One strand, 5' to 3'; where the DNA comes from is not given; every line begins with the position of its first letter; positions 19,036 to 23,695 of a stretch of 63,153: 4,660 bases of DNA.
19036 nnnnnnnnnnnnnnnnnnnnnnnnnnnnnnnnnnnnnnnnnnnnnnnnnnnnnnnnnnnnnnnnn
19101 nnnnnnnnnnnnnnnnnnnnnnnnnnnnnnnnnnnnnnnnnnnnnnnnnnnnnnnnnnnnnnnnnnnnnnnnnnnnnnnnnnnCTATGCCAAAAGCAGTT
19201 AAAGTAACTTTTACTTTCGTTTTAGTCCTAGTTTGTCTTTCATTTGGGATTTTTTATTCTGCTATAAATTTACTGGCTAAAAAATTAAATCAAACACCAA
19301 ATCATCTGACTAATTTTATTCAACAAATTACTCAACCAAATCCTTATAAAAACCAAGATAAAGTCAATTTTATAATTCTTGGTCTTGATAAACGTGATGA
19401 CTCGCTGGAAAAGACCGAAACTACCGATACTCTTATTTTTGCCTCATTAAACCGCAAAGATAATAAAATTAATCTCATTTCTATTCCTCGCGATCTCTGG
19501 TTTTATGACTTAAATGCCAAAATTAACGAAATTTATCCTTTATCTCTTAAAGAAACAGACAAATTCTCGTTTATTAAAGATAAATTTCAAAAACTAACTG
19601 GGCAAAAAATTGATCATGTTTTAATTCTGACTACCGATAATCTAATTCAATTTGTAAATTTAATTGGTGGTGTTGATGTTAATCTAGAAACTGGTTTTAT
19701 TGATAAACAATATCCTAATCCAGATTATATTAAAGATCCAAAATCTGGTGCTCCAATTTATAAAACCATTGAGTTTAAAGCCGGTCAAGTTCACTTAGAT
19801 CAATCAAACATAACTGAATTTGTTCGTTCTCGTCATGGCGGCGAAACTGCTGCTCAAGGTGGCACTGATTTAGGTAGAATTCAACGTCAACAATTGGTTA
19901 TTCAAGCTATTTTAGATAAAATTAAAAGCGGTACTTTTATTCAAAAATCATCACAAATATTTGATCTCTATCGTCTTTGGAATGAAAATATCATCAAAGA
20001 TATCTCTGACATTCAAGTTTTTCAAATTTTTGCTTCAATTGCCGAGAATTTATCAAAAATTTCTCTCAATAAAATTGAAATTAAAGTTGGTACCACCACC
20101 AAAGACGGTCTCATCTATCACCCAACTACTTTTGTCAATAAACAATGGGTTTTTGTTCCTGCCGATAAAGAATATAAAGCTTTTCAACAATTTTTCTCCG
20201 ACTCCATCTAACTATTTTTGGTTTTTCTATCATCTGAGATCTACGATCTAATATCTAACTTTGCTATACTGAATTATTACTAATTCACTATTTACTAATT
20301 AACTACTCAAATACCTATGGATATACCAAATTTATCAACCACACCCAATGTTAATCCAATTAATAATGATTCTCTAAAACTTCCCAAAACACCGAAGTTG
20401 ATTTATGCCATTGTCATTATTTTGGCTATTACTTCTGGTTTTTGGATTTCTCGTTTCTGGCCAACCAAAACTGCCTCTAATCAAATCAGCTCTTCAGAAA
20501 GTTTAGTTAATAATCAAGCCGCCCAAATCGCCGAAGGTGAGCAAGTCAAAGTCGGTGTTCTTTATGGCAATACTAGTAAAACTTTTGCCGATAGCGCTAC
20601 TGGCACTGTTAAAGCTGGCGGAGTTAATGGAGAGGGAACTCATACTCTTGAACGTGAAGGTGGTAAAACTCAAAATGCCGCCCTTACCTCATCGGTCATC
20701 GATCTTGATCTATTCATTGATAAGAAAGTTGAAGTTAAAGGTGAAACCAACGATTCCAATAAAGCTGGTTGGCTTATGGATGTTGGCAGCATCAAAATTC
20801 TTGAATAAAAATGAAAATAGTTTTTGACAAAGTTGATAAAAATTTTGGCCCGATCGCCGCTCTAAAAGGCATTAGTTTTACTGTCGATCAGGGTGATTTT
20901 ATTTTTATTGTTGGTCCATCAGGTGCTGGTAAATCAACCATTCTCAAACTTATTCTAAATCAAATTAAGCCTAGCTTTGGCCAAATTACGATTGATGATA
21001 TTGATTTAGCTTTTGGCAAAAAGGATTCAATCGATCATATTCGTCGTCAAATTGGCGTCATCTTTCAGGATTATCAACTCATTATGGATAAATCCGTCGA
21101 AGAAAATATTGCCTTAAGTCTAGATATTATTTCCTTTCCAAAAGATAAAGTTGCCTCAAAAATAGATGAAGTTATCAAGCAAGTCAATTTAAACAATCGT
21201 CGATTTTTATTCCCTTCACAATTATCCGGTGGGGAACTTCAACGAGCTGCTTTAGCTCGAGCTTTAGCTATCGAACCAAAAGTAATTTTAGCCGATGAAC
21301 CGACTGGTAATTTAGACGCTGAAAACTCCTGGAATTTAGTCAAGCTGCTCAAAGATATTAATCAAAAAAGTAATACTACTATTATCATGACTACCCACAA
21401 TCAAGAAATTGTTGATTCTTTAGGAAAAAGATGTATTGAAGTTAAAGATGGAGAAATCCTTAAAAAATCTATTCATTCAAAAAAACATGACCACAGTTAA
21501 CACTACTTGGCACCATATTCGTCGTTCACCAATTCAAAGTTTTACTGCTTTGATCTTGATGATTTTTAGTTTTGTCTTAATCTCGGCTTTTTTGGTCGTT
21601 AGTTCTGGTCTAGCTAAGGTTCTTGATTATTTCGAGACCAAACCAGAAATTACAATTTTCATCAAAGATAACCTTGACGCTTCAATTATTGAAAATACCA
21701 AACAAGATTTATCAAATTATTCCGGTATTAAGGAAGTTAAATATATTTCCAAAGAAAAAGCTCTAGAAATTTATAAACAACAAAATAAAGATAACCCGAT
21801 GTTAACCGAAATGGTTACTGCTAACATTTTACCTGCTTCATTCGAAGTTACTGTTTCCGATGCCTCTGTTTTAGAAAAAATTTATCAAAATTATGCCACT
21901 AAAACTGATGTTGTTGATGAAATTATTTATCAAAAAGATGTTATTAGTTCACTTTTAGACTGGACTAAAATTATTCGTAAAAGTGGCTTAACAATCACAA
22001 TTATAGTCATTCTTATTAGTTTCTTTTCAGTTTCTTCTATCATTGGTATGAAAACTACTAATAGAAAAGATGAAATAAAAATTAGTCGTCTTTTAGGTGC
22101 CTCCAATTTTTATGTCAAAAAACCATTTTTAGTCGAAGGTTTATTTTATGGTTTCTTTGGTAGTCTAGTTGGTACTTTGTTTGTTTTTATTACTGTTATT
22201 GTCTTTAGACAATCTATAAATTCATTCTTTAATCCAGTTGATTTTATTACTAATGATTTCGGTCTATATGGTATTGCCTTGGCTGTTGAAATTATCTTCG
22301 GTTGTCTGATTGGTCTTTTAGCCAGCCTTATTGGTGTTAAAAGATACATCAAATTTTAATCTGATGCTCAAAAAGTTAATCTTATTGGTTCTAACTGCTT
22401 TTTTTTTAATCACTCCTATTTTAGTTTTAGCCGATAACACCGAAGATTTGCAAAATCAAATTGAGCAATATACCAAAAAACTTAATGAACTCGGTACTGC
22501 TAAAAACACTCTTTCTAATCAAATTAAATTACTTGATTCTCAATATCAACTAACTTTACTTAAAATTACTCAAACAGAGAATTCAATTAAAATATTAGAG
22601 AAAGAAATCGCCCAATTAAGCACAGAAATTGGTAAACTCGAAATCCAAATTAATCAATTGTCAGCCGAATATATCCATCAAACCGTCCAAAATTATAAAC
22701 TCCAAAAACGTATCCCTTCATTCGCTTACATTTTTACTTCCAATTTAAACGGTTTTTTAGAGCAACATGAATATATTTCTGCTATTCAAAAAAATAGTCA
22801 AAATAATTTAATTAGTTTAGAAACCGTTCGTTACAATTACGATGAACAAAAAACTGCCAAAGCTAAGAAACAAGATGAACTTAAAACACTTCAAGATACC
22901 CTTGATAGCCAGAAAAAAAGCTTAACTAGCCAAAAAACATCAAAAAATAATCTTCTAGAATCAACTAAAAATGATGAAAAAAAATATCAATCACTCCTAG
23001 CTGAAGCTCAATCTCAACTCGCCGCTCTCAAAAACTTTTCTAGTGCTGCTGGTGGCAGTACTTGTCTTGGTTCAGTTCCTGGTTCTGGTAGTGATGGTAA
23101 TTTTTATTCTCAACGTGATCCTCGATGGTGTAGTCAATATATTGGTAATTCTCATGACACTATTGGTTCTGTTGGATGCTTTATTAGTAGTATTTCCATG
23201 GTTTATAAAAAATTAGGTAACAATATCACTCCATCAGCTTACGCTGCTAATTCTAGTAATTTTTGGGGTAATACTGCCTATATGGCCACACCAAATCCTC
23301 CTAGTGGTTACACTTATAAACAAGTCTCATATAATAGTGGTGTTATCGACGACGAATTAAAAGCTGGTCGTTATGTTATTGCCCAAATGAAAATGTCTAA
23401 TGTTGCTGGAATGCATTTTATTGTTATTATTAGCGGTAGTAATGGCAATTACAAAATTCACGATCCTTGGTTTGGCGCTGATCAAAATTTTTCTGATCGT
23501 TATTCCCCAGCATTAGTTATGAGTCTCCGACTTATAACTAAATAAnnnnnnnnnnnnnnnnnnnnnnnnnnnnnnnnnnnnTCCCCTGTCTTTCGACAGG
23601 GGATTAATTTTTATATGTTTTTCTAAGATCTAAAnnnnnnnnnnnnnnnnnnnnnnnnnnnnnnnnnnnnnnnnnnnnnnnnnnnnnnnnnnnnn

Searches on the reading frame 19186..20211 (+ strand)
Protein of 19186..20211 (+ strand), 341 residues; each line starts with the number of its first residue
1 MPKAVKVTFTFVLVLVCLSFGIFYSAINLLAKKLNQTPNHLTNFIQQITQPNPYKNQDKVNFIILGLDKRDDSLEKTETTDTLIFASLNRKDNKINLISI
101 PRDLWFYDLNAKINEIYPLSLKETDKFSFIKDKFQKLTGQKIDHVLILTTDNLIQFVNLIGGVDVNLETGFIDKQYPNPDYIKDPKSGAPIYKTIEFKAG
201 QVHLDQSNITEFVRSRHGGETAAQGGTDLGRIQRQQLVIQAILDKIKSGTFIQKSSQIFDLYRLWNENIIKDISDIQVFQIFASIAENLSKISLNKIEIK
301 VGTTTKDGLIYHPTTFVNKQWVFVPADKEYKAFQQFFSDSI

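Call 9: search_protein_families(library=pfam, proteins=[window:19186-20211:+], max_evalue=0.01)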
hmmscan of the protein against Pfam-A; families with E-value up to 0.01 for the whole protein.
window:19186-20211:+ (341 aa): 1 family
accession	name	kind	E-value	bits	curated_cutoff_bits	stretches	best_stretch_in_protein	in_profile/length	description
PF03816.19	LytR_cpsA_psr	-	4.9e-25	88.9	24.6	1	80-247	2-149/150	LytR_cpsA_psr family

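Call 51: search_protein_families(library=ncbifam, proteins=[window:19186-20211:+], max_evalue=0.0001)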
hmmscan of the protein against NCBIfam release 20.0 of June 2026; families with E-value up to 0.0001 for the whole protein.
window:19186-20211:+ (341 aa): 4 families
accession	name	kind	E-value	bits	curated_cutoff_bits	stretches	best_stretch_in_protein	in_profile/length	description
TIGR00350.1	lytR_cpsA_psr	domain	5e-19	69.1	62.3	1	80-248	3-152/152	LCP family glycopolymer transferase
NF006897.1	PRK09379.1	equivalog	4.6e-17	62.2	441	2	10-172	9-168/298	polyisoprenyl-teichoic acid--peptidoglycan teichoic acid transferase TagU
NF051849.1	LCP_trans_Cps2A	equivalog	1.2e-08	34.6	650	1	46-259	208-398/477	LCP family glycopolymer transferase CpsA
NF047591.1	ligase_LytR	equivalog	3.2e-07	30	450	1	4-260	4-249/336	glycopolymer--peptidoglycan transferase LytR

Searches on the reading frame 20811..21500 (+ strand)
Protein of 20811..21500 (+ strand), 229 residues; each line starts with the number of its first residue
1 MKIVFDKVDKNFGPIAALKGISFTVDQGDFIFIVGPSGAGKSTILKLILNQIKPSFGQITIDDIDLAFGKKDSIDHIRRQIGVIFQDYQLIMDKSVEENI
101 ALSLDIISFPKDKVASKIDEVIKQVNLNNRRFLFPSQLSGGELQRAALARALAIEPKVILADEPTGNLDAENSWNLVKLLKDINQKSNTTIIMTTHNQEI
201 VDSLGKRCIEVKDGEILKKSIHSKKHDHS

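Call 9: search_protein_families(library=pfam, proteins=[window:20811-21500:+], max_evalue=0.01)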
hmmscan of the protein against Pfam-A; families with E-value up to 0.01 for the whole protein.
window:20811-21500:+ (229 aa): 20 families
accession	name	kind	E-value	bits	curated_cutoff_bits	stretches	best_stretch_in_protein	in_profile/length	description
PF00005.33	ABC_tran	-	1e-35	123.8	25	1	18-165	1-136/137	ABC transporter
PF13304.12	AAA_21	-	3.2e-10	41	27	2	113-202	220-304/304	AAA domain, putative AbiEii toxin, Type IV TA system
PF02463.25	SMC_N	-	1.3e-08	35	40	1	29-211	25-211/220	RecF/RecN/SMC N terminal domain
PF13175.12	AAA_15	-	8.4e-07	29.4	32.1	1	10-117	9-118/374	AAA ATPase domain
PF13401.12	AAA_22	-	2.1e-06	28.5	27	1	27-194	4-121/130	AAA domain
PF00931.28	NB-ARC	-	3.5e-06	26.9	23.5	1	27-177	17-165/248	NB-ARC domain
PF20720.3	nSTAND3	-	4.4e-06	26.9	27.2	1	25-67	14-57/155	Novel STAND NTPase 3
PF13238.12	AAA_18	-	7.3e-05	23.7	29.4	0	31-99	1-66/128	AAA domain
PF01637.24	ATPase_2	-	8.6e-05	22.9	33.2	1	27-133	19-131/225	ATPase domain predominantly from Archaea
PF13191.12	AAA_16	-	0.00026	21.9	32.6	1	28-61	24-60/167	AAA ATPase domain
PF00004.35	AAA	-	0.00027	21.8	21.2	0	32-65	2-35/131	ATPase family associated with various cellular activities (AAA)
PF00910.28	RNA_helicase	-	0.00033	21.5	21.5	1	31-99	1-67/105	RNA helicase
PF03193.22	RsgA_GTPase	-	0.00072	19.9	30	1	28-60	106-138/174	RsgA GTPase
PF13555.12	AAA_29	-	0.00075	19.6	27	1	22-45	16-39/61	P-loop containing region of AAA domain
PF13476.12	AAA_23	-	0.00092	20.3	27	1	10-139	5-142/201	AAA domain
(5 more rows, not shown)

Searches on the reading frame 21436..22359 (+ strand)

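Call 9: search_protein_families(library=pfam, proteins=[window:21436-22359:+], max_evalue=0.01)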
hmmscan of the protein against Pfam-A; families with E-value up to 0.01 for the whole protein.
window:21436-22359:+ (307 aa): 2 families
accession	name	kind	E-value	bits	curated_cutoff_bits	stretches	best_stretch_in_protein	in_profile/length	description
PF18075.7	FtsX_ECD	-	1.2e-16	61.5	23.5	1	71-159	2-93/96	FtsX extracellular domain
PF02687.27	FtsX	-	9.8e-12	45.4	25.5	1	187-305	3-116/120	FtsX-like permease C-terminal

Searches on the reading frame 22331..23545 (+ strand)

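Call 9: search_protein_families(library=pfam, proteins=[window:22331-23545:+], max_evalue=0.01)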
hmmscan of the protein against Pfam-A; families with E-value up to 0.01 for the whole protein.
window:22331-23545:+ (404 aa): 5 families
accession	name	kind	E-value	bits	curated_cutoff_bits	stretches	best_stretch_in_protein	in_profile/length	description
PF07889.17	DUF1664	-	0.0014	19.1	34.6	1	33-112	39-115/124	Protein of unknown function (DUF1664)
PF11932.13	DUF3450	-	0.0023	17.7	32.6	1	20-111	3-92/241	Protein of unknown function (DUF3450)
PF05761.20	5_nucleotid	-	0.0055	16.1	28.5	0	45-145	342-442/460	5' nucleotidase family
PF13529.12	Peptidase_C39_2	-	0.0065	17.5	24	1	259-380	6-143/143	Peptidase_C39 like family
PF17675.6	APG6_N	-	0.0093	16.8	45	1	34-115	15-98/132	Apg6 coiled-coil region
